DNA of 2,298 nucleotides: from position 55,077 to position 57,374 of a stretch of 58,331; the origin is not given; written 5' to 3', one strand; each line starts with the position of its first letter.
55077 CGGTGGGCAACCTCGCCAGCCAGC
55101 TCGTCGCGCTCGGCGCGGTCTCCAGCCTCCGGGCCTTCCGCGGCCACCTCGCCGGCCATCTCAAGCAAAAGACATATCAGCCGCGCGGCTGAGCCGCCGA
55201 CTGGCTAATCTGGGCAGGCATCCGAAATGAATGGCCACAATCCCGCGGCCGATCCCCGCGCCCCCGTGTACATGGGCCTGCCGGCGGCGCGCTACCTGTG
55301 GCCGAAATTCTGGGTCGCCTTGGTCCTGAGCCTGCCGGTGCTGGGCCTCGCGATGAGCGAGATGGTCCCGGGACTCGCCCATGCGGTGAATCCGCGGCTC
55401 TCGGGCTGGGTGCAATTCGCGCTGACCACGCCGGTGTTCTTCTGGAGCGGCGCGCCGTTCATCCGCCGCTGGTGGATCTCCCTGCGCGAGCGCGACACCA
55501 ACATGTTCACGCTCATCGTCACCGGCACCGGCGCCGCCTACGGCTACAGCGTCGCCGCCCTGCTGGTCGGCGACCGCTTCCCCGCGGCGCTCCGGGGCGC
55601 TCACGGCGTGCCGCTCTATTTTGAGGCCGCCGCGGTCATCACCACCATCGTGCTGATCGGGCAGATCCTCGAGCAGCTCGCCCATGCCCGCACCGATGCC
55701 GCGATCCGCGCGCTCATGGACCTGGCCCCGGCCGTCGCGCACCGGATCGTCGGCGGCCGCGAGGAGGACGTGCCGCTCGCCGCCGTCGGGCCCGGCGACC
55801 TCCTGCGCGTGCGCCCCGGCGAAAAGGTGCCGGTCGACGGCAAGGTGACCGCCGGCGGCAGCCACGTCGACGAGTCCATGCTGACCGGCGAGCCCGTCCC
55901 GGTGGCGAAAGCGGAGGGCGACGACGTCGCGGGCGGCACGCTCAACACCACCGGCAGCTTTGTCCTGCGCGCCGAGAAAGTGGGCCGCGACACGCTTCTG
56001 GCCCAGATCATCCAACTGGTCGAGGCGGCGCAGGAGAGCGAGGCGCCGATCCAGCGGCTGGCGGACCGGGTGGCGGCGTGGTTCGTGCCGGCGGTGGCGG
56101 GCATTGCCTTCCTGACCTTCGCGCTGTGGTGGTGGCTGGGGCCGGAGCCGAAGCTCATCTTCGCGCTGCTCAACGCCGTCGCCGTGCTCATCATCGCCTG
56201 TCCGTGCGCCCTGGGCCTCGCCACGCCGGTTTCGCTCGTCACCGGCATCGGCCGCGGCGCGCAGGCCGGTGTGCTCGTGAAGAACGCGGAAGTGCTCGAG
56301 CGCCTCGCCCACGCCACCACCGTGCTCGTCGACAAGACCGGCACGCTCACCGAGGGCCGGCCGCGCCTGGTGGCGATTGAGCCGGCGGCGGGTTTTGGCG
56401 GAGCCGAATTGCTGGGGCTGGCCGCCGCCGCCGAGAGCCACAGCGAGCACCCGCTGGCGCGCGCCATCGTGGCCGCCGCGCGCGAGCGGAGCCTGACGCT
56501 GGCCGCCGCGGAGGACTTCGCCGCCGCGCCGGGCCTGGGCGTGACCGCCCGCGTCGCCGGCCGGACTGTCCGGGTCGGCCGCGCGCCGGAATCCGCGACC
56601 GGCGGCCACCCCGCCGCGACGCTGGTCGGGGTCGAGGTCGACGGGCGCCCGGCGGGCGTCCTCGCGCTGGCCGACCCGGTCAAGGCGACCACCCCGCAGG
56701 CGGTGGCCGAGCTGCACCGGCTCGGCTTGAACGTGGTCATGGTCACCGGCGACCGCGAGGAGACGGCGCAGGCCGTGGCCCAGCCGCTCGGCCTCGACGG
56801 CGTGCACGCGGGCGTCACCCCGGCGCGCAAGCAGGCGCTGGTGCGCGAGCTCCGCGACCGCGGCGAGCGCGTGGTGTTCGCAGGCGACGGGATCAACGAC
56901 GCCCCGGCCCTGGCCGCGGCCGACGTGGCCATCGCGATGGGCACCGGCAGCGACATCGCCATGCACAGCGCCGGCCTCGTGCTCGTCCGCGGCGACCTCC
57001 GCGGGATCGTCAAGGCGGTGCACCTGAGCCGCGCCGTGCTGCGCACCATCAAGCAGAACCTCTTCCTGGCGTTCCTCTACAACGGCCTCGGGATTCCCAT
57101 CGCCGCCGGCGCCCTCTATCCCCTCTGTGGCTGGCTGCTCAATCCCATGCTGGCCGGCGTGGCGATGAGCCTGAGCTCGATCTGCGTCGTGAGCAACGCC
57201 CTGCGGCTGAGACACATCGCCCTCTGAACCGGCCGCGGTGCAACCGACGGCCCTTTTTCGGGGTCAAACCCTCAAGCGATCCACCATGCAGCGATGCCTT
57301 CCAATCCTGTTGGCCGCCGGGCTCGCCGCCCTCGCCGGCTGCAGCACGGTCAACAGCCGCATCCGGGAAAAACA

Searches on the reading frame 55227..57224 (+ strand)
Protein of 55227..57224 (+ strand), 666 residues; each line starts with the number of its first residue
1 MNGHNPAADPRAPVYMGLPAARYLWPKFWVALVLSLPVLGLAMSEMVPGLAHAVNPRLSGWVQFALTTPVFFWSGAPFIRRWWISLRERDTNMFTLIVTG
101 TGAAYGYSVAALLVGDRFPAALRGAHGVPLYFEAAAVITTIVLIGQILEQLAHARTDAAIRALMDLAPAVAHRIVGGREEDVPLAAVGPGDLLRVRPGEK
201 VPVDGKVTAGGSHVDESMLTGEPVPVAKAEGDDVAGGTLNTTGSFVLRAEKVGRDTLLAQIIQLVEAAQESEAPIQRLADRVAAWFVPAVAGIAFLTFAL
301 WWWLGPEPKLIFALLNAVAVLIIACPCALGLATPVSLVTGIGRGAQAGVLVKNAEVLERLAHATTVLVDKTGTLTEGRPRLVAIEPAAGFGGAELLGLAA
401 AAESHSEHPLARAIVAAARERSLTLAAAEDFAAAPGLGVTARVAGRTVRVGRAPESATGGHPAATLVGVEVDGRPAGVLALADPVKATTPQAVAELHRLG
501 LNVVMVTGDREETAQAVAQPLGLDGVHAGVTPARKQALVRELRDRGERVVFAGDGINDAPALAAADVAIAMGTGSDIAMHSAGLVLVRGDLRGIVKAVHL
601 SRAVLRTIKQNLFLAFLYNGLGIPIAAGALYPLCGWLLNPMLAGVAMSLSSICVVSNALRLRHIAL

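Call 84: search_protein_families(library=pfam, proteins=[window:55227-57224:+], max_evalue=0.0001)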
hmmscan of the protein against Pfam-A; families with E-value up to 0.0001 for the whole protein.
window:55227-57224:+ (666 aa): 3 families
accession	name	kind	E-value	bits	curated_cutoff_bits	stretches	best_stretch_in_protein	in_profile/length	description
PF00122.25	E1-E2_ATPase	-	3.1e-59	200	28.1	1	166-346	2-180/181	E1-E2 ATPase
PF00702.32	Hydrolase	-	1.8e-33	117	26.4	1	365-566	3-191/191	haloacid dehalogenase-like hydrolase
PF08282.18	Hydrolase_3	-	2.3e-05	24.7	20.9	0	537-597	194-254/255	haloacid dehalogenase-like hydrolase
